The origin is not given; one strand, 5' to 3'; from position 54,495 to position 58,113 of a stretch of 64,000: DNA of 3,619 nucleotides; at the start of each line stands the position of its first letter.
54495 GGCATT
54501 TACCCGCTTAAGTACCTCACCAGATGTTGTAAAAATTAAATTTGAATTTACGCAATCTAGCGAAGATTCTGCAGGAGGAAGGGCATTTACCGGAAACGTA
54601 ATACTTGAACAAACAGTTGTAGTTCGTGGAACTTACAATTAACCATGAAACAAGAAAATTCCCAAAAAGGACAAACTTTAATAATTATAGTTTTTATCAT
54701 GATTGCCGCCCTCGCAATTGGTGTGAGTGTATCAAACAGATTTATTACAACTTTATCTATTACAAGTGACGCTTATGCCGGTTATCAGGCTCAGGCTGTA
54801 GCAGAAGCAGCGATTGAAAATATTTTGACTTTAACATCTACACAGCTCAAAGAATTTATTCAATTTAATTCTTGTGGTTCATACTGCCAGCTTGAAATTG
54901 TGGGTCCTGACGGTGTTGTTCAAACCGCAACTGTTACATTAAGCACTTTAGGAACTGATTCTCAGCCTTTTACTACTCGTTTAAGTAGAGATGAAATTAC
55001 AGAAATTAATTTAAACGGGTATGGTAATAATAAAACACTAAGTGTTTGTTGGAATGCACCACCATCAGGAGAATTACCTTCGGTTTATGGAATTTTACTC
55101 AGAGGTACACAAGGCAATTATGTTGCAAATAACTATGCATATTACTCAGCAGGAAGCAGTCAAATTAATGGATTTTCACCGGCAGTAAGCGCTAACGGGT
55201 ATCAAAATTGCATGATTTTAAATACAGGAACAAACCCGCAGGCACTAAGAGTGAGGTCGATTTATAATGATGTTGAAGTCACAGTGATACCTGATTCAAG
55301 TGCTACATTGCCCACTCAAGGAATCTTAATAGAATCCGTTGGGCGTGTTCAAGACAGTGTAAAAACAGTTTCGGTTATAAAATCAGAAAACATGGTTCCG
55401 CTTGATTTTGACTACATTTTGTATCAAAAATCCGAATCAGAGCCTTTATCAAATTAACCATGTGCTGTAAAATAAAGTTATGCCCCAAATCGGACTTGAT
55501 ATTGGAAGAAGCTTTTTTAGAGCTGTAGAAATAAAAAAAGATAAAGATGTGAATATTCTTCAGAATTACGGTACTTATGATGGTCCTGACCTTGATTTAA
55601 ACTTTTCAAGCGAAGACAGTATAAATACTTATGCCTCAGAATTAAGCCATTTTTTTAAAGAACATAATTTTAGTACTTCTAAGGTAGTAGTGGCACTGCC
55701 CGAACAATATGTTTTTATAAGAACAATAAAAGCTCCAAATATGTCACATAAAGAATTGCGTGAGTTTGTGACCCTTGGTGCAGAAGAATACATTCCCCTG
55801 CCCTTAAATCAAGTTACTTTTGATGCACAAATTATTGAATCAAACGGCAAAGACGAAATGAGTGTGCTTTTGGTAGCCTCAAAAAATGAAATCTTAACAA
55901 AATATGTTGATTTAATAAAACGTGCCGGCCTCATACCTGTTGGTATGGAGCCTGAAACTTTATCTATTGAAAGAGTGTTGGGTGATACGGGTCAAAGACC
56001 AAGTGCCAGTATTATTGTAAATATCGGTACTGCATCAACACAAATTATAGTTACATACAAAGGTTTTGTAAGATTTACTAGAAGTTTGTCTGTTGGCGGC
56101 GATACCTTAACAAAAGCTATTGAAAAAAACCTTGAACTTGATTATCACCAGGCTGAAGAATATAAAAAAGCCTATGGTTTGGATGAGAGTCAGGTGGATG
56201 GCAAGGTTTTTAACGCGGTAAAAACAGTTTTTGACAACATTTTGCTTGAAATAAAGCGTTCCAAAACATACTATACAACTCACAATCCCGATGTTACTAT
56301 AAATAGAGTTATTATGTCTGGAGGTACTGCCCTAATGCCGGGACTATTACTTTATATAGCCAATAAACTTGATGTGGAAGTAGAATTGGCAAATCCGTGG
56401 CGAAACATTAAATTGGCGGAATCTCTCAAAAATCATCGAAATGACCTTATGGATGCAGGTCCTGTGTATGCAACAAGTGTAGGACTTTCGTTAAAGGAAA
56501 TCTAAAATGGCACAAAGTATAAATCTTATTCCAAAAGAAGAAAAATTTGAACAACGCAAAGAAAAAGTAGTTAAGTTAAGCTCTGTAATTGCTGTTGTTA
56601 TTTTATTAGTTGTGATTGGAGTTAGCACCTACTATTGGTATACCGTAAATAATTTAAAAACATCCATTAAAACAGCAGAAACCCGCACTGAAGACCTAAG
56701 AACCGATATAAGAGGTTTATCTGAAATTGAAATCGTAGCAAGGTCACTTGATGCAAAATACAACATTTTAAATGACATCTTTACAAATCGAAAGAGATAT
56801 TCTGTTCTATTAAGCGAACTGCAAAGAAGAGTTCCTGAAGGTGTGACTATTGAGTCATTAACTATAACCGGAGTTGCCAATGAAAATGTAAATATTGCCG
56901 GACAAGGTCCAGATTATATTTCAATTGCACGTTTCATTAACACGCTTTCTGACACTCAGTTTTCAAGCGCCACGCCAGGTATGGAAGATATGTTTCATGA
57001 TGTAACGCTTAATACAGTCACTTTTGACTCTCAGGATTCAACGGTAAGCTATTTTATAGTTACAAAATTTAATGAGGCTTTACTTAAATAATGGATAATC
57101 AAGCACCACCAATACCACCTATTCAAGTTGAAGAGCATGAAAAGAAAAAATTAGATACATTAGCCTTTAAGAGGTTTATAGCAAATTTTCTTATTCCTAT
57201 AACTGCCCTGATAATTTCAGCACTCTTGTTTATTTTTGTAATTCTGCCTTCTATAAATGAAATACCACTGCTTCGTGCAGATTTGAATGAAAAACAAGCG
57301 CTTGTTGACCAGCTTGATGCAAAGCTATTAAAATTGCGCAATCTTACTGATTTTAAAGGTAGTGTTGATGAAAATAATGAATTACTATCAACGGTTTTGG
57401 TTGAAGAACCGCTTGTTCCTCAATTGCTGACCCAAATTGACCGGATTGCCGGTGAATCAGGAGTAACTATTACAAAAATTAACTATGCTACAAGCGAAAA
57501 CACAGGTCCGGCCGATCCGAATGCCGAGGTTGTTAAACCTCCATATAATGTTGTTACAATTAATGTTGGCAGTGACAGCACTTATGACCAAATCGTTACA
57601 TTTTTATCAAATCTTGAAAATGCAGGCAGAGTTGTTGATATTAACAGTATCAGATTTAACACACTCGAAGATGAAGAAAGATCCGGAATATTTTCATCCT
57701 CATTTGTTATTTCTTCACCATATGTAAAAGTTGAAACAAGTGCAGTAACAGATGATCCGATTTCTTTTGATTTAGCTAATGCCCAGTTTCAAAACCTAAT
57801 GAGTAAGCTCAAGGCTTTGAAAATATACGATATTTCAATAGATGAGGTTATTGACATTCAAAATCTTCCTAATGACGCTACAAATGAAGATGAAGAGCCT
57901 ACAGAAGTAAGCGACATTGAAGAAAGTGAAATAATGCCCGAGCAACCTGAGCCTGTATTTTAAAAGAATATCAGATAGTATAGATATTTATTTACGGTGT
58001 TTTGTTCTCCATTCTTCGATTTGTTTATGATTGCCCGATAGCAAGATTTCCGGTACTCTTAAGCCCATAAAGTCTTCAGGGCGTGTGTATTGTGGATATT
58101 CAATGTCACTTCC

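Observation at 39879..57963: Complete 18-kb monoderm-type type IV pilus system without secretin, with an unusually large pilin repertoire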

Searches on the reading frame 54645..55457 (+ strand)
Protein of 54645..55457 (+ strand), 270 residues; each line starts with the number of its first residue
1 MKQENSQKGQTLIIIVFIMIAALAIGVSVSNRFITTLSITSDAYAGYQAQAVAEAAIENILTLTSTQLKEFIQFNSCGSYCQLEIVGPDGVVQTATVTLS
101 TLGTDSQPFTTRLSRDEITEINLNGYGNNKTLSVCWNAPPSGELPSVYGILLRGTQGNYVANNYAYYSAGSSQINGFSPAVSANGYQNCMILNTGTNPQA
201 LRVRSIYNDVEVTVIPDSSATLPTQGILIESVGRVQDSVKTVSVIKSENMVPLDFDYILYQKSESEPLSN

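Call 5: search_protein_families(library=pfam, proteins=[window:54645-55457:+], max_evalue=0.01)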
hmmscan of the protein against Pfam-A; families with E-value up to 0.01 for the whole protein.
window:54645-55457:+ (270 aa): 0 families

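Call 26: search_protein_families(library=ncbifam, proteins=[window:54645-55457:+], max_evalue=0.1)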
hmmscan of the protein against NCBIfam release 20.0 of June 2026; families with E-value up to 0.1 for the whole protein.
window:54645-55457:+ (270 aa): 0 families

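Call 40: find_homologous_proteins(query=window:54645-55454:+, max_evalue=0.001)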
Query window:54645-55454:+ (270 aa): 50 proteins with E <= 0.001 among 1828 candidates.
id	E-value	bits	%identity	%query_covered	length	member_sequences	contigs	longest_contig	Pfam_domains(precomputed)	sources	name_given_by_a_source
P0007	1.1e-169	580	100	100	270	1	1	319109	-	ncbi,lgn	-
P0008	1.6e-118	412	69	99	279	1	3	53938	-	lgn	-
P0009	2.7e-83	297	52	99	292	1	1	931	-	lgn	-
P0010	1.6e-82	295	51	98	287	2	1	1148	-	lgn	-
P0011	1.7e-81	291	50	99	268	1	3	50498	-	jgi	jgi:hypothetical protein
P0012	1.3e-79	285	51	100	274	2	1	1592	-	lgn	-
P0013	4.2e-77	277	48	100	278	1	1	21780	-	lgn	-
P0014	7.9e-77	276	49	98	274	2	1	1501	-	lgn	-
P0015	2.1e-74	268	50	98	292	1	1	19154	-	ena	-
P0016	6.4e-72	260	49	98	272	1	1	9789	-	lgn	-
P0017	4.4e-70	254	47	98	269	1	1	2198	-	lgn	-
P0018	7.2e-70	253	48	100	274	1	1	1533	-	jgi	jgi:hypothetical protein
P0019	8.1e-70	253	47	99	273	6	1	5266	-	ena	-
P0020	1.3e-69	252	47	98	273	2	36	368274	-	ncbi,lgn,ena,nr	ncbi:hypothetical protein HN803_00225 [candidate division WWE3 bacterium]|nr:hypothetical protein [c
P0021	1.4e-69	252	47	98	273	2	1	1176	-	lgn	-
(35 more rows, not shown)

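Call 53: predict_structure(alignment_id=A3)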
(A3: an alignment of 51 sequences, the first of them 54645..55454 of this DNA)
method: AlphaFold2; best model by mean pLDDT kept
length: 270 residues; sequences in the alignment: 51
mean_pLDDT: 87.5   pTM: 0.69
mean pLDDT of the five models: 87.5, 86.9, 86.6, 86.4, 84.6
residues with pLDDT >= 90: 175; 70-90: 69; 50-70: 21; < 50: 5
segments of 3 or more residues with pLDDT < 50: 1-3
pLDDT, mean of each block of 10 residues (from residue 1): 56 90 91 87 92 95 91 89 92 94 86 92 92 93 90 88 91 85 93 94 93 94 92 94 86 65 59
secondary structure, 60 per line:
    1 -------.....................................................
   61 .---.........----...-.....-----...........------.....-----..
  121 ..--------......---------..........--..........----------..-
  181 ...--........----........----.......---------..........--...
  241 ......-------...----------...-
elements in order: H8-61 H65-73 E82-86 E92-102 E109-113 E119-122 E131-136 E146-155 E158-167 E181-183 E186-193 E198-205 E210-216 E226-235 E238-246

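Call 59: fold_search(model_id=the predicted structure, library=pdb)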
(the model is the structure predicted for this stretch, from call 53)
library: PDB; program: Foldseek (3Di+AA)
matches with E <= 10: 1416; with E <= 0.001: 0
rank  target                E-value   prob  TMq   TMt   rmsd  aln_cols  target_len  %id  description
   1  3afg_B                1.0e-03  0.97  0.20  0.12  13.3       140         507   16  Crystal structure of ProN-Tk-SP from Thermococcus kodakaraensis (released 2010-08-04)
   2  8xcg_Z                1.2e-03  0.96  0.23  0.12  12.4       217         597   10  Tail tip complex of bacteriophage lambda in the open state (released 2024-05-01)
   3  1f15_B                1.2e-03  0.85  0.20  0.26  17.8       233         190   12  CUCUMBER MOSAIC VIRUS (STRAIN FNY) (released 2000-06-21)
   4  7wwn                  1.8e-03  0.28  0.12  0.17  18.5       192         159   10  Structure of hypothetical protein TTHA1873 from Thermus thermophilus with Potassium mercuric iodide (released 2022-04-06)
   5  1a34_A                2.1e-03  0.99  0.24  0.38   8.1       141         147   11  SATELLITE TOBACCO MOSAIC VIRUS/RNA COMPLEX (released 1998-04-29)
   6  7wrk                  2.2e-03  0.38  0.14  0.21  18.4       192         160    9  Structure of hypothetical protein TTHA1873 from Thermus thermophilus (released 2022-03-09)
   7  9ues_B                2.3e-03  1.00  0.24  0.17   6.3       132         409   17  Crystal structure of an inactive TKSP mutant in complex with the TKS propeptide (released 2026-02-18)
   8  4nia_A                2.3e-03  0.99  0.24  0.39   8.1       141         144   11  Satellite Tobacco Mosaic Virus Refined at room temperature to 1.8 A Resolution using NCS Restraints (released 2014-09-10)
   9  1gmm                  2.3e-03  0.94  0.19  0.34  13.7       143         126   12  Carbohydrate binding module CBM6 from xylanase U Clostridium thermocellum (released 2001-11-28)
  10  5bkl_C                2.8e-03  0.99  0.24  0.39   8.1       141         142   11  Crystallographic structure of the cubic crystal form of STMV (77.9 degree rotation) grown from NaCl (released 2021-12-15)
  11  2ic1                  3.3e-03  0.89  0.21  0.28  18.6       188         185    6  Crystal Structure of Human Cysteine Dioxygenase in Complex with Substrate Cysteine (released 2006-12-05)
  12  5bkn_L                3.8e-03  0.99  0.24  0.36   8.1       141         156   11  Crystallographic structure of a cubic crystal form of STMV (84.5 degree rotation) grown from chloride (released 2021-12-15)
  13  5bkl_L                4.3e-03  0.99  0.24  0.36   8.1       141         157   11  Crystallographic structure of the cubic crystal form of STMV (77.9 degree rotation) grown from NaCl (released 2021-12-15)
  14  7m54_E                4.5e-03  0.99  0.24  0.37   8.1       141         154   11  Crystallographic structure of a cubic crystal form of STMV grown from bromide (released 2021-12-15)
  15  7m54_I                4.8e-03  0.98  0.23  0.36  10.6       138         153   12  Crystallographic structure of a cubic crystal form of STMV grown from bromide (released 2021-12-15)
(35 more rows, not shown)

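Call 66: find_encoding_contigs(protein=P0007, flank=10000, max_places=3)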
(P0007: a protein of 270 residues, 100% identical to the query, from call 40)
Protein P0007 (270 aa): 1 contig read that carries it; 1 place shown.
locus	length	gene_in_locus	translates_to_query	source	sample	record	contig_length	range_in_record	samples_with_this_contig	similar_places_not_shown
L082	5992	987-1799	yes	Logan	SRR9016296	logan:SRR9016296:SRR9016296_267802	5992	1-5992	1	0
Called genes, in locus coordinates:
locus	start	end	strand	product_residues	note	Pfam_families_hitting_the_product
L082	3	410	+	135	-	?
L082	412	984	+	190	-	PF07963:N_methyl (weak)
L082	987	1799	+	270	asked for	-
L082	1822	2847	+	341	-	PF11104:PilM_2, PF25216:Volactin (faint), PF06723:MreB_Mbl (faint), PF14450:FtsA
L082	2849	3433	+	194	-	PF05137:PilN (weak)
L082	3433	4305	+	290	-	PF04350:PilO (weak)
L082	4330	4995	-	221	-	PF01746:tRNA_m1G_MT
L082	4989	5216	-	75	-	PF13083:KH_KhpA-B, PF07650:KH_2 (weak), PF00013:KH_1 (faint)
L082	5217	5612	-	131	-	PF00886:Ribosomal_S16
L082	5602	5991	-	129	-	?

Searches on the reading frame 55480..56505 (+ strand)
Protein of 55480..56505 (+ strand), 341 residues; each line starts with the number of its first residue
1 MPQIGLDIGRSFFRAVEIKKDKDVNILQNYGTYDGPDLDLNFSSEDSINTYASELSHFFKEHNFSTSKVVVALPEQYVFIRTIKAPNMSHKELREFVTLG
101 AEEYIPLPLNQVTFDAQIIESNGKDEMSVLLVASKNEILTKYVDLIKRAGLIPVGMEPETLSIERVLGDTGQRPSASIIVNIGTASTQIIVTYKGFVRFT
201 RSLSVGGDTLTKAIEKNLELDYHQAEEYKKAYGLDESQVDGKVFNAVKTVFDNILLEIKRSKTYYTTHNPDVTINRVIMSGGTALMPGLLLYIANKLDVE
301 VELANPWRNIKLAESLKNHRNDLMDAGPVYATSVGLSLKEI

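Call 5: search_protein_families(library=pfam, proteins=[window:55480-56505:+], max_evalue=0.01)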
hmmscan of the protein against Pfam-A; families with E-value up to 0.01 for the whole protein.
window:55480-56505:+ (341 aa): 5 families
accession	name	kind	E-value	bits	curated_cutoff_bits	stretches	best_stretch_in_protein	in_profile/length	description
PF11104.14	PilM_2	-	1.6e-43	149.4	27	1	5-340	1-339/340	Type IV pilus assembly protein PilM;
PF14450.12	FtsA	-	6.2e-14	52.9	31.8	1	179-335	2-127/127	Cell division protein FtsA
PF06723.19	MreB_Mbl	-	5e-09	35.9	27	1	173-222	143-192/327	MreB/Mbl protein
PF25216.1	Volactin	-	1.4e-05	25.2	35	1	180-314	171-307/321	Volactin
PF00022.25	Actin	-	0.0017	17.5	27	0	175-220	142-189/410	Actin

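Call 16: find_related_loci(query=window:55480-56502:+, collection=genome_contigs, flank=10000)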
Query window:55480-56502:+ (341 aa) in genome_contigs; peptide patterns used: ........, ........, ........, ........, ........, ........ (x = any residue, [..] = any of these).
412 stretches matched a pattern; 190 encode a relative of the query (tblastn E <= 1e-3); the best 80 are kept; 80 distinct loci.
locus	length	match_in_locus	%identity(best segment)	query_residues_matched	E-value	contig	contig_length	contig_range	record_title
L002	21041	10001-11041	66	1-341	1e-156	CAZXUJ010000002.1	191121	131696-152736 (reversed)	MAG TPA_asm: uncultured Candidatus Saccharibacteria bacterium isolate SRP192515_co1_190 genome assembly, contig: NODE_37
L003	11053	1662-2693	66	1-341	7e-156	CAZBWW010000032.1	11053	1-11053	MAG TPA_asm: uncultured Candidatus Saccharibacteria bacterium isolate SRP329715_co1_384 genome assembly, contig: NODE_90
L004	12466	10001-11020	66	1-341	7e-155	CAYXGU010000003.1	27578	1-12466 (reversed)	MAG TPA_asm: uncultured Candidatus Saccharibacteria bacterium isolate SRP329715_co1_64 genome assembly, contig: NODE_244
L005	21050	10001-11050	66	1-341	4e-154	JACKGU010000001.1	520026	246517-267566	MAG: Candidatus Nomurabacteria bacterium isolate HK-STAS-PATE-46 HK-STAS-PATE-46_1, whole genome shotgun sequence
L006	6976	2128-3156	54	1-341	1e-125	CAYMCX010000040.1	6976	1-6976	MAG TPA_asm: uncultured Candidatus Saccharibacteria bacterium isolate SRP050083_co7_140 genome assembly, contig: NODE_11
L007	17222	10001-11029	52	1-341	5e-123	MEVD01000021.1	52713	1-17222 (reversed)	MAG: candidate division WWE3 bacterium RIFCSPHIGHO2_02_FULL_38_14 rifcsphigho2_02_scaffold_597, whole genome shotgun seq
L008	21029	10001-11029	51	1-341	8e-111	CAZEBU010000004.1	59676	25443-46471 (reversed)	MAG TPA_asm: uncultured Candidatus Saccharibacteria bacterium isolate SRP128015_co2_294 genome assembly, contig: NODE_82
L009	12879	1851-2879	49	1-341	6e-110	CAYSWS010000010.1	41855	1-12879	MAG TPA_asm: uncultured Candidatus Saccharibacteria bacterium isolate SRP214966_co1_463 genome assembly, contig: NODE_12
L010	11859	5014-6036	49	1-339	5e-109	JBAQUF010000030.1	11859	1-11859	MAG: Patescibacteria group bacterium isolate MFD12006_ilm_asm_bin4 k127_116266, whole genome shotgun sequence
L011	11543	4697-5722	49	1-340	6e-108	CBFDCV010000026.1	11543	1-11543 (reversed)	MAG TPA_asm: uncultured candidate division WWE3 bacterium isolate SRR26215684_binner13_Refined_38 genome assembly, conti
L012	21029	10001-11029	48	1-341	5e-108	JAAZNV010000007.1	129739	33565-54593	MAG: candidate division WWE3 bacterium isolate AS27yjCOA_202 79146_AS27, whole genome shotgun sequence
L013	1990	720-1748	48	1-341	1e-110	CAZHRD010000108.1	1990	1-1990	MAG TPA_asm: uncultured Candidatus Saccharibacteria bacterium isolate binchicken_co129_933 genome assembly, contig: NODE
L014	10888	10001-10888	52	1-294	1e-103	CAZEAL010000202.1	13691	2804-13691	MAG TPA_asm: uncultured Candidatus Saccharibacteria bacterium isolate binchicken_co169_150 genome assembly, contig: k99_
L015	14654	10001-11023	45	1-339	3e-103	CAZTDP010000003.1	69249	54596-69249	MAG TPA_asm: uncultured Candidatus Saccharibacteria bacterium isolate SRP192927_co3_84 genome assembly, contig: NODE_629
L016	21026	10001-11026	47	1-340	5e-102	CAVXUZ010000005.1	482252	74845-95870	MAG: uncultured candidate division WWE3 bacterium isolate MFD04716.bin.1.185 genome assembly, contig: contig_27056, whol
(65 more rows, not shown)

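Call 26: search_protein_families(library=ncbifam, proteins=[window:55480-56505:+], max_evalue=0.1)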
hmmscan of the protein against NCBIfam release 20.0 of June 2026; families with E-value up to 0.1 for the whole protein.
window:55480-56505:+ (341 aa): 9 families
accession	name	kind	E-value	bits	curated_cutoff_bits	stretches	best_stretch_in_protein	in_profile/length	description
TIGR01175.1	pilM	subfamily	5.6e-52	176.9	133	1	4-340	6-347/348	type IV pilus assembly protein PilM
NF045709.1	Amuc_1101_fam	equivalog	2.8e-39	135.5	650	1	57-340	60-349/608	Amuc_1101 family PilM-like pilus complex protein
TIGR01174.1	ftsA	equivalog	3.6e-12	46.1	175.85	1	126-236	147-257/371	cell division protein FtsA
NF011660.0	PRK15080.1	equivalog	3.2e-07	29.8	182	1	176-302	142-256/277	ethanolamine utilization protein EutJ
NF010539.0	PRK13927.1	subfamily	4.5e-07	29.1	293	1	173-222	149-198/339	rod shape-determining protein MreB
NF010540.1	PRK13929.1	exception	5.3e-07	29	515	1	172-218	147-193/334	rod-share determining protein MreBH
TIGR02529.1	EutJ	subfamily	6.9e-07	29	152.1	1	143-301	81-222/239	ethanolamine utilization protein EutJ family protein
TIGR00904.1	mreB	subfamily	1e-06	28.1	365.75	1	173-223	148-198/334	MreB/Mrl family cell shape determining protein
NF007009.0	PRK09472.1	equivalog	0.014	14.4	409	1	126-236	155-265/420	cell division protein FtsA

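Call 65: list_cluster_members(proteins=[P0001, P0007, window:55480-56502:+, window:39879-41654:+])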
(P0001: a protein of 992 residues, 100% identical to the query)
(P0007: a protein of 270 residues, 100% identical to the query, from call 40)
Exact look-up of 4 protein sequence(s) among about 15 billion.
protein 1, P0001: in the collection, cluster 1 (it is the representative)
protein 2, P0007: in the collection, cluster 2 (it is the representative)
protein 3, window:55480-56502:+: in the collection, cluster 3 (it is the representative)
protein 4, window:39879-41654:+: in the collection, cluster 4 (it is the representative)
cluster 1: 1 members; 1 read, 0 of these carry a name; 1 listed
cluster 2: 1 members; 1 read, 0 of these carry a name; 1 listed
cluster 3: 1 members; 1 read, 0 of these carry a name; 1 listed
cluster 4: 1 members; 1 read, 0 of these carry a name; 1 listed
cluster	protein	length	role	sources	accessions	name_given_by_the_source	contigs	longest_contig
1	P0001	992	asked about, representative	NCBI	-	-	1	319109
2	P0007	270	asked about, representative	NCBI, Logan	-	-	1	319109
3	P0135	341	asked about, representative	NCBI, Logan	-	-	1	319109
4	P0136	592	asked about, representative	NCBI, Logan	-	-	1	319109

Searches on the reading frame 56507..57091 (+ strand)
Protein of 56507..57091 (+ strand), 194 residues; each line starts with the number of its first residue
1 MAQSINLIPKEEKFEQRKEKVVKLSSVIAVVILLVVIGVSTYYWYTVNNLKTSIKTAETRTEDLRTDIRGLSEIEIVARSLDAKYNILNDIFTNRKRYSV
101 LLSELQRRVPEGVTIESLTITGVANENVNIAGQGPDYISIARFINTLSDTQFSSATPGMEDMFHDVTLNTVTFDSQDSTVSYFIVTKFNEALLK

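Call 5: search_protein_families(library=pfam, proteins=[window:56507-57091:+], max_evalue=0.01)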
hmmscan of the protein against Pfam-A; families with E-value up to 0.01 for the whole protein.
window:56507-57091:+ (194 aa): 1 family
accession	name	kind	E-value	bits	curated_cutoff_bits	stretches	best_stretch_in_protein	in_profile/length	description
PF05137.18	PilN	-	1.2e-06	28.9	22.8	1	101-154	2-52/78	Fimbrial assembly protein (PilN)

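Call 26: search_protein_families(library=ncbifam, proteins=[window:56507-57091:+], max_evalue=0.1)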
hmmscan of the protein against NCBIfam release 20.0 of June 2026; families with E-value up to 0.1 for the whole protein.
window:56507-57091:+ (194 aa): 2 families
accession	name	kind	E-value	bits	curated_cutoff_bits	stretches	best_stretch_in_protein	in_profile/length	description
NF045709.1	Amuc_1101_fam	equivalog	0.017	14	650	1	4-111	356-463/608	Amuc_1101 family PilM-like pilus complex protein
TIGR01495.1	ETRAMP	paralog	0.036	14.1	32.75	1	12-49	42-79/85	ETRAMP family protein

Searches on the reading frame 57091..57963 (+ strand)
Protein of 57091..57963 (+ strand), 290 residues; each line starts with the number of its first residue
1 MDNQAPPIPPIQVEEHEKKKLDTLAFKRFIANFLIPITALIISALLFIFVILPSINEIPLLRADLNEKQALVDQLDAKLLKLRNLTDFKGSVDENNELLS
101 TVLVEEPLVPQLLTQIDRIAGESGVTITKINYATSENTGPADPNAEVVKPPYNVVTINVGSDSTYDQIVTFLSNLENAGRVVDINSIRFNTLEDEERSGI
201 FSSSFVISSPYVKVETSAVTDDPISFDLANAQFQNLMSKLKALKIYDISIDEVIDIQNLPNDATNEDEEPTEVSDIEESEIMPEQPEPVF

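Call 5: search_protein_families(library=pfam, proteins=[window:57091-57963:+], max_evalue=0.01)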
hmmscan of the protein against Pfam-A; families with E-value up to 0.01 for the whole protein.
window:57091-57963:+ (290 aa): 2 families
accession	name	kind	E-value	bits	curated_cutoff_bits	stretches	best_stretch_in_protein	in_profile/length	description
PF04350.18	PilO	-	3.3e-08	34.2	22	1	66-198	6-130/145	Pilus assembly protein, PilO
PF01594.21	AI-2E_transport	-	0.0042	16.7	34.3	1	19-127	40-144/327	AI-2E family transporter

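Call 26: search_protein_families(library=ncbifam, proteins=[window:57091-57963:+], max_evalue=0.1)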
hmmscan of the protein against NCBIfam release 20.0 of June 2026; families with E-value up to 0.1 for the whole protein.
window:57091-57963:+ (290 aa): 0 families
